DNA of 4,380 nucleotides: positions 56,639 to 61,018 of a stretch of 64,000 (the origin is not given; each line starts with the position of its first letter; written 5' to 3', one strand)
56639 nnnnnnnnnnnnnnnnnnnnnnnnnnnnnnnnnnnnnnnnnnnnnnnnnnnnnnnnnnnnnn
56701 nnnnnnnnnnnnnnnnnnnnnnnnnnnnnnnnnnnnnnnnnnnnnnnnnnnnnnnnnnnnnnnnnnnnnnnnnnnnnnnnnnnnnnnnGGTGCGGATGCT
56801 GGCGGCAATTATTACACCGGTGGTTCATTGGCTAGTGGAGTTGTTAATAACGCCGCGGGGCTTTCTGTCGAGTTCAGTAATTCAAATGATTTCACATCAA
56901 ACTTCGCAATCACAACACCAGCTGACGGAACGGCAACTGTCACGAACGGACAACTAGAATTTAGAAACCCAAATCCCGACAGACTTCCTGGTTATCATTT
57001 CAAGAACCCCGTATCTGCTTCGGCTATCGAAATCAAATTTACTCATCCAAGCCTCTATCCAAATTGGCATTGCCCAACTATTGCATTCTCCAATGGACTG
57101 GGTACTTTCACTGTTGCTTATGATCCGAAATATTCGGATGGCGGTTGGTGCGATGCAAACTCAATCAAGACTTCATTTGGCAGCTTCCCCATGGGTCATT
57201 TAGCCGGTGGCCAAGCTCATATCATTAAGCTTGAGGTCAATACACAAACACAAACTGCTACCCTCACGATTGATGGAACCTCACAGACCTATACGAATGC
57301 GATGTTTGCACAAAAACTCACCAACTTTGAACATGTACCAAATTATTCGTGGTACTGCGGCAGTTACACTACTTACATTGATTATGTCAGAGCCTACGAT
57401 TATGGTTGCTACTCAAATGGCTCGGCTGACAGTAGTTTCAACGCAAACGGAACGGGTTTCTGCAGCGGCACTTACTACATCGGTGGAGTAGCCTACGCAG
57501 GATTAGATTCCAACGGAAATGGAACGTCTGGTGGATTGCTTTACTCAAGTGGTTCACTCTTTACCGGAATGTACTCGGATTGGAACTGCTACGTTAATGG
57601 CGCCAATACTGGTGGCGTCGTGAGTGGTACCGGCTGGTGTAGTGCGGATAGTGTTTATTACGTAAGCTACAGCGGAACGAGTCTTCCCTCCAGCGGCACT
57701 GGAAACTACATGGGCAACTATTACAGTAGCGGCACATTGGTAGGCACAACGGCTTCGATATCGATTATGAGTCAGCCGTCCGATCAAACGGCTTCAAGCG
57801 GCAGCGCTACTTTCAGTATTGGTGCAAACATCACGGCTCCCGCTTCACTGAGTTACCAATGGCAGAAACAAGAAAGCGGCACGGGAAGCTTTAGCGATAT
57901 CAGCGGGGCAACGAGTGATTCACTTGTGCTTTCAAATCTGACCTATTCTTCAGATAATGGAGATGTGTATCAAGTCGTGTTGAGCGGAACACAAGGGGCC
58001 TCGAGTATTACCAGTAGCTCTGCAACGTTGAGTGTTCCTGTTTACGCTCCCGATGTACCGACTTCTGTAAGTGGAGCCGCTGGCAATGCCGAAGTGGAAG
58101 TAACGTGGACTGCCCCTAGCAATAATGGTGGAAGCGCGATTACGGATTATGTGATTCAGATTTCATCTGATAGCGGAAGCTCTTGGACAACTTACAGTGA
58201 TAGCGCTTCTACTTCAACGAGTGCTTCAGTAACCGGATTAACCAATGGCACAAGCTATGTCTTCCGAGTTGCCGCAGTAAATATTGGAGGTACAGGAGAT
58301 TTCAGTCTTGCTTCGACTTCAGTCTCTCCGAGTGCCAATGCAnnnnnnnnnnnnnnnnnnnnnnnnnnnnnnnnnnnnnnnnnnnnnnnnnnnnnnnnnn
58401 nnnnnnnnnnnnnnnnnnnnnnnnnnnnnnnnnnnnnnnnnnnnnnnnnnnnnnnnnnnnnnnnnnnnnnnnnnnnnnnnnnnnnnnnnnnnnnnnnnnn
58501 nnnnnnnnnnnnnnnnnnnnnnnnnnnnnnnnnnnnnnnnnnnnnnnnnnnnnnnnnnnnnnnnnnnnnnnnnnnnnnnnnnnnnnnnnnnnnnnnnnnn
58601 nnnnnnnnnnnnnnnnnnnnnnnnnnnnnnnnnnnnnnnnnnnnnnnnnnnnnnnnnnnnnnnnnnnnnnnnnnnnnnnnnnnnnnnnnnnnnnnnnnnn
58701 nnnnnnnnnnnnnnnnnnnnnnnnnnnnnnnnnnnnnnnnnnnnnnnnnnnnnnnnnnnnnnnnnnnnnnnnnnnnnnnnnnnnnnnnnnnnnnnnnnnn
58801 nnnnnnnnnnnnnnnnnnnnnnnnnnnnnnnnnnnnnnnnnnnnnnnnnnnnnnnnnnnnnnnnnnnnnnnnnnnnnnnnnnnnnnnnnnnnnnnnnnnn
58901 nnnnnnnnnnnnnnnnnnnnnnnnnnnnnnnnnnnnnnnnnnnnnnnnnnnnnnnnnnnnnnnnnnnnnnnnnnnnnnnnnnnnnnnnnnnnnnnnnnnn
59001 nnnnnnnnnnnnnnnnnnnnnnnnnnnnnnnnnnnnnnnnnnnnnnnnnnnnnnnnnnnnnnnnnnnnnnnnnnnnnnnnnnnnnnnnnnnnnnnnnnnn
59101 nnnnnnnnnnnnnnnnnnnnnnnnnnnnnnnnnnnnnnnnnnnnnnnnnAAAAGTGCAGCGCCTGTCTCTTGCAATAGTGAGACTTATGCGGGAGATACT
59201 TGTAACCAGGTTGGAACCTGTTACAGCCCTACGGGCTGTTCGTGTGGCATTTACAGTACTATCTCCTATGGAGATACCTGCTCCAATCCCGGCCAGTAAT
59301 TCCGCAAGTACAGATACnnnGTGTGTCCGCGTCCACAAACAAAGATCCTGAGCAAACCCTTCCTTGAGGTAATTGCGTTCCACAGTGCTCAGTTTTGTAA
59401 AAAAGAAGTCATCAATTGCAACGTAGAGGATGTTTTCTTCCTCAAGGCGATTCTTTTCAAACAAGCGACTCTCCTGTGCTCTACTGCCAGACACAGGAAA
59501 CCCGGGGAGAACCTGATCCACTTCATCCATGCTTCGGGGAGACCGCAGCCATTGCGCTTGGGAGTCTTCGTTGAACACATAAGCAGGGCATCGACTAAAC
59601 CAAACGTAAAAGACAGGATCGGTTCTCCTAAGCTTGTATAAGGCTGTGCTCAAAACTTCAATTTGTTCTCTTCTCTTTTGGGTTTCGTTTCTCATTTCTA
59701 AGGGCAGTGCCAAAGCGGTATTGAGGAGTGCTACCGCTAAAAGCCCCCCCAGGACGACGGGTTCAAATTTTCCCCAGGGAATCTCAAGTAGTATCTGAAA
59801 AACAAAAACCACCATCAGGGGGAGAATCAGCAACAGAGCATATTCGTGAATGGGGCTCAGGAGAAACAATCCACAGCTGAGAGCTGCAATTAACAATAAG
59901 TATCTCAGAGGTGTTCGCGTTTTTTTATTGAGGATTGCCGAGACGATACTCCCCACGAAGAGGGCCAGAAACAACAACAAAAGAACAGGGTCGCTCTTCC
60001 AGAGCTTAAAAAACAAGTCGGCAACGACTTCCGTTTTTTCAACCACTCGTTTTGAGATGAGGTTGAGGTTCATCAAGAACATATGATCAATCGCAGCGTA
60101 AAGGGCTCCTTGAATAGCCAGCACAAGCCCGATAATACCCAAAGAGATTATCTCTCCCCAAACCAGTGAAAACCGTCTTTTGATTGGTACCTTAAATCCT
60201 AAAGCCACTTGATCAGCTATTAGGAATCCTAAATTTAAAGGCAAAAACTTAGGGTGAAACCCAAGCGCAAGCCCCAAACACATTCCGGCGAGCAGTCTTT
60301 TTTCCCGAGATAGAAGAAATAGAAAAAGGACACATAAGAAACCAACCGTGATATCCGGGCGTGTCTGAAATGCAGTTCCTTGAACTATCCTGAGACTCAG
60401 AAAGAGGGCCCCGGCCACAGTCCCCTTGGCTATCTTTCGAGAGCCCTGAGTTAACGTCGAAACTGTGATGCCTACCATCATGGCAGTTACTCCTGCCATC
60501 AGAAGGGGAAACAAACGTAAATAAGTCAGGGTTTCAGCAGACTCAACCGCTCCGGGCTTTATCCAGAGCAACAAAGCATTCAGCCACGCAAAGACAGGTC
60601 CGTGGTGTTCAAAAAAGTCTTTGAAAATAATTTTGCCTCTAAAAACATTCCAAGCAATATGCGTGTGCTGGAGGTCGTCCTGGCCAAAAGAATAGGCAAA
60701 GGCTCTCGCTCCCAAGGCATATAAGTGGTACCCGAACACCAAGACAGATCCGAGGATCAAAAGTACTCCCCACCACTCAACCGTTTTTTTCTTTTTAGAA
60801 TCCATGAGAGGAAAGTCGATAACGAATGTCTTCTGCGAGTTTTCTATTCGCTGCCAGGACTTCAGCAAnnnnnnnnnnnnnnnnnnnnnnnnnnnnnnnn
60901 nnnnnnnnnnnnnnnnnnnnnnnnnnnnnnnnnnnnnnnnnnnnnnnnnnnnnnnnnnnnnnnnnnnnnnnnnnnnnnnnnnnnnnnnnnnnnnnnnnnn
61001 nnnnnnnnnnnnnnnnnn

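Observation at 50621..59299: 2892-aa secreted giant protein with a lectin-rich, Ca/metal-binding multidomain architecture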

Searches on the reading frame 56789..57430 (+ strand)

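Call 14: search_protein_families(library=pfam, proteins=[window:56789-57430:+], max_evalue=1)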
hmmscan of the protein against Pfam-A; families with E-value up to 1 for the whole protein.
window:56789-57430:+ (214 aa): 1 family
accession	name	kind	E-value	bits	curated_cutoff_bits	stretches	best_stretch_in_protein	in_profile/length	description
PF12985.13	DUF3869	-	0.11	13.2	24.5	1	148-182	15-51/85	Domain of unknown function (DUF3869)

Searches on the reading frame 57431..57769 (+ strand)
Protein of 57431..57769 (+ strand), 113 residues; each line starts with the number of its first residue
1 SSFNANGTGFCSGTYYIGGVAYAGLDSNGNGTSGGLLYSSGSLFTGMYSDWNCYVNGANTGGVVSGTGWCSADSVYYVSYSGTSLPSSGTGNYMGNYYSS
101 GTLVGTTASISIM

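Call 14: search_protein_families(library=pfam, proteins=[window:57431-57769:+], max_evalue=1)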
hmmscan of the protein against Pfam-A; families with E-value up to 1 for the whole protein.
window:57431-57769:+ (113 aa): 1 family
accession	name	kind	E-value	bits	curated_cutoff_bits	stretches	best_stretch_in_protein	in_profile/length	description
PF22082.2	TtuA_LIM_N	-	0.27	11.8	27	0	70-85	5-20/26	2-thiouridine synthetase TtuA, N-terminal LIM domain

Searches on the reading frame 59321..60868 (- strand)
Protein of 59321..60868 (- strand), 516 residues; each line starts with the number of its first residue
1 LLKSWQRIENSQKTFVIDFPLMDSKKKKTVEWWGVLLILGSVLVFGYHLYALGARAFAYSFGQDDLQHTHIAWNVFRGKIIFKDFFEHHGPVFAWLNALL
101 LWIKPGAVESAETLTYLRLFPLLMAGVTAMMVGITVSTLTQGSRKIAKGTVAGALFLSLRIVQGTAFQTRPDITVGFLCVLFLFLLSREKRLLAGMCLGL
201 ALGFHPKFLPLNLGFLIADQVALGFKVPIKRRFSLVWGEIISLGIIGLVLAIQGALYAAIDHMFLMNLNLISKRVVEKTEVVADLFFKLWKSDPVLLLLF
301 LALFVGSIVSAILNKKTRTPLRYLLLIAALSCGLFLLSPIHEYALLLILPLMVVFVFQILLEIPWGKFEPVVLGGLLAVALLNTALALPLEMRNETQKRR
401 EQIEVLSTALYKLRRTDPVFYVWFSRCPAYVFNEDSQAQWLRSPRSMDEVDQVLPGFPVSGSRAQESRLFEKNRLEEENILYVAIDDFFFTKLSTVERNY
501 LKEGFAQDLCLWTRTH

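Call 7: search_protein_families(library=pfam, proteins=[window:59321-60868:-], max_evalue=0.001)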
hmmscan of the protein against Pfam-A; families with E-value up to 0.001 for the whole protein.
window:59321-60868:- (516 aa): 0 families

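Call 54: search_protein_families(library=pfam, proteins=[window:59321-60868:-], max_evalue=1)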
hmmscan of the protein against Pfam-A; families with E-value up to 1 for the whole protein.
window:59321-60868:- (516 aa): 1 family
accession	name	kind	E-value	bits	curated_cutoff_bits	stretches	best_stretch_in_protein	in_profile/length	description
PF09594.16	GT87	-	0.0016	18.7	25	1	115-339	18-237/237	Glycosyltransferase family 87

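Call 78: list_cluster_members(proteins=[window:59321-60805:-, window:60798-61739:-])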
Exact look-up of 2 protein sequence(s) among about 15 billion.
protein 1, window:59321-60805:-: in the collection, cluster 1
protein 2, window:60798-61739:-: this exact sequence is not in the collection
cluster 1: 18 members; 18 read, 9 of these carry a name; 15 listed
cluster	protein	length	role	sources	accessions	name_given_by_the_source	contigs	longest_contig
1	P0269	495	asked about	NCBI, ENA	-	-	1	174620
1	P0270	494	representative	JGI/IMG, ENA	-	hypothetical protein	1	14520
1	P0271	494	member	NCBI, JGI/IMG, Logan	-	hypothetical protein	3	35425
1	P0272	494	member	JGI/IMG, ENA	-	hypothetical protein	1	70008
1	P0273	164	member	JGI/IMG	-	hypothetical protein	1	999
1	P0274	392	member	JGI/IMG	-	hypothetical protein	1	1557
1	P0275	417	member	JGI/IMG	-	hypothetical protein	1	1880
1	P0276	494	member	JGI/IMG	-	hypothetical protein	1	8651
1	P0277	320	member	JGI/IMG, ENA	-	hypothetical protein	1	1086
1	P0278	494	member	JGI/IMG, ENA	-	hypothetical protein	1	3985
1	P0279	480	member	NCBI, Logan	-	-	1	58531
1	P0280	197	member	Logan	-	-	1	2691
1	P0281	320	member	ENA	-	-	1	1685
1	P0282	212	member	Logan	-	-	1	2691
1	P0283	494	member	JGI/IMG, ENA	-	-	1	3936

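Call 79: find_encoding_contigs(protein=P0272, flank=10000, max_places=2)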
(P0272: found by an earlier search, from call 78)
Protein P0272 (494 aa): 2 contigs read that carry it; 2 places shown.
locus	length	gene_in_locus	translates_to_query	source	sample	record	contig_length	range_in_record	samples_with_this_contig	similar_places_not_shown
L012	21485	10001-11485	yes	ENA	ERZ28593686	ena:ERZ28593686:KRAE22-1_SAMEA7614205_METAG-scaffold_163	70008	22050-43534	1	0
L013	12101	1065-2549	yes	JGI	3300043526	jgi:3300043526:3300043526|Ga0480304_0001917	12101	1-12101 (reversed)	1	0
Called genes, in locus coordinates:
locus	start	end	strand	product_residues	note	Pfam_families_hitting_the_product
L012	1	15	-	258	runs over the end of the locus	PF00459:Inositol_P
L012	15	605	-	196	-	-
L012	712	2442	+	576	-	PF00750:tRNA-synt_1d, PF05746:DALR_1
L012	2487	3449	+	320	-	PF01075:Glyco_transf_9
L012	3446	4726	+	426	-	PF04413:Glycos_transf_N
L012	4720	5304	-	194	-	PF02698:DUF218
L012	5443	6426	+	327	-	PF00158:Sigma54_activat, PF14532:Sigma54_activ_2, PF01078:Mg_chelatase (faint), PF07728:AAA_5 (weak), PF25601:AAA_lid_14, PF02954:HTH_8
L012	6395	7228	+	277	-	-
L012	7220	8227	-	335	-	-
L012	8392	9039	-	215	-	PF13489:Methyltransf_23, PF08241:Methyltransf_11, PF08242:Methyltransf_12, PF13649:Methyltransf_25, PF13847:Methyltransf_31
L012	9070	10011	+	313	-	PF00535:Glycos_transf_2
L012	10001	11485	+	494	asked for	-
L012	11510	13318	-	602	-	PF01073:3Beta_HSD, PF01370:Epimerase, PF02719:Polysacc_synt_2, PF04321:RmlD_sub_bind, PF07993:NAD_binding_4, PF16363:GDP_Man_Dehyd, PF00535:Glycos_transf_2, PF13641:Glyco_tranf_2_3, +2 more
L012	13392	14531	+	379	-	PF13439:Glyco_transf_4, PF13579:Glyco_trans_4_4 (weak), PF13692:Glyco_trans_1_4 (faint)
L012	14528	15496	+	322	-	PF00535:Glycos_transf_2, PF10111:Glyco_tranf_2_2 (weak), PF13641:Glyco_tranf_2_3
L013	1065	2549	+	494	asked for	-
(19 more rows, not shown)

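Call 80: find_encoding_contigs(protein=P0271, flank=10000, max_places=3)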
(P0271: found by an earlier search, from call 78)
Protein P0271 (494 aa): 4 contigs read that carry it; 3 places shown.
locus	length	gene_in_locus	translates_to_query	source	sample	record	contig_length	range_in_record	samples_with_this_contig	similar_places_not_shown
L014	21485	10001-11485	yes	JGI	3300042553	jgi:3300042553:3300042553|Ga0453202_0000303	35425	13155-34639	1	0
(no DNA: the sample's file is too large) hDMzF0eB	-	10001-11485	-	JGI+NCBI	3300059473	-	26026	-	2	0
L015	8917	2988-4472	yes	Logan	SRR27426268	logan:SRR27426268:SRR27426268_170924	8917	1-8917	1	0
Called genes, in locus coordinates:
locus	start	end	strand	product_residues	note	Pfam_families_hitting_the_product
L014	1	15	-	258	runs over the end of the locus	PF00459:Inositol_P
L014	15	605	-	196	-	-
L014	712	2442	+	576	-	PF00750:tRNA-synt_1d, PF05746:DALR_1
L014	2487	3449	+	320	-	PF01075:Glyco_transf_9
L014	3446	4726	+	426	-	PF04413:Glycos_transf_N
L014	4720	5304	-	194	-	PF02698:DUF218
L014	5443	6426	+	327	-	PF00158:Sigma54_activat, PF14532:Sigma54_activ_2, PF01078:Mg_chelatase (faint), PF07728:AAA_5 (weak), PF25601:AAA_lid_14, PF02954:HTH_8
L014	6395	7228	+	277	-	-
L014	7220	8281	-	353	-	-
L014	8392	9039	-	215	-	PF13489:Methyltransf_23, PF08241:Methyltransf_11, PF08242:Methyltransf_12, PF13649:Methyltransf_25, PF13847:Methyltransf_31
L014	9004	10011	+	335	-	PF00535:Glycos_transf_2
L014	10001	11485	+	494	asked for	-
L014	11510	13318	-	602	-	PF01073:3Beta_HSD, PF01370:Epimerase, PF02719:Polysacc_synt_2, PF04321:RmlD_sub_bind, PF07993:NAD_binding_4, PF16363:GDP_Man_Dehyd, PF00535:Glycos_transf_2, PF10111:Glyco_tranf_2_2, +2 more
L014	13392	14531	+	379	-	PF13439:Glyco_transf_4, PF13579:Glyco_trans_4_4, PF13692:Glyco_trans_1_4 (weak)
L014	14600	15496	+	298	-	PF00535:Glycos_transf_2, PF10111:Glyco_tranf_2_2 (faint), PF13641:Glyco_tranf_2_3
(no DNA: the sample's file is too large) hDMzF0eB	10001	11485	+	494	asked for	-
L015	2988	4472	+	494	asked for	-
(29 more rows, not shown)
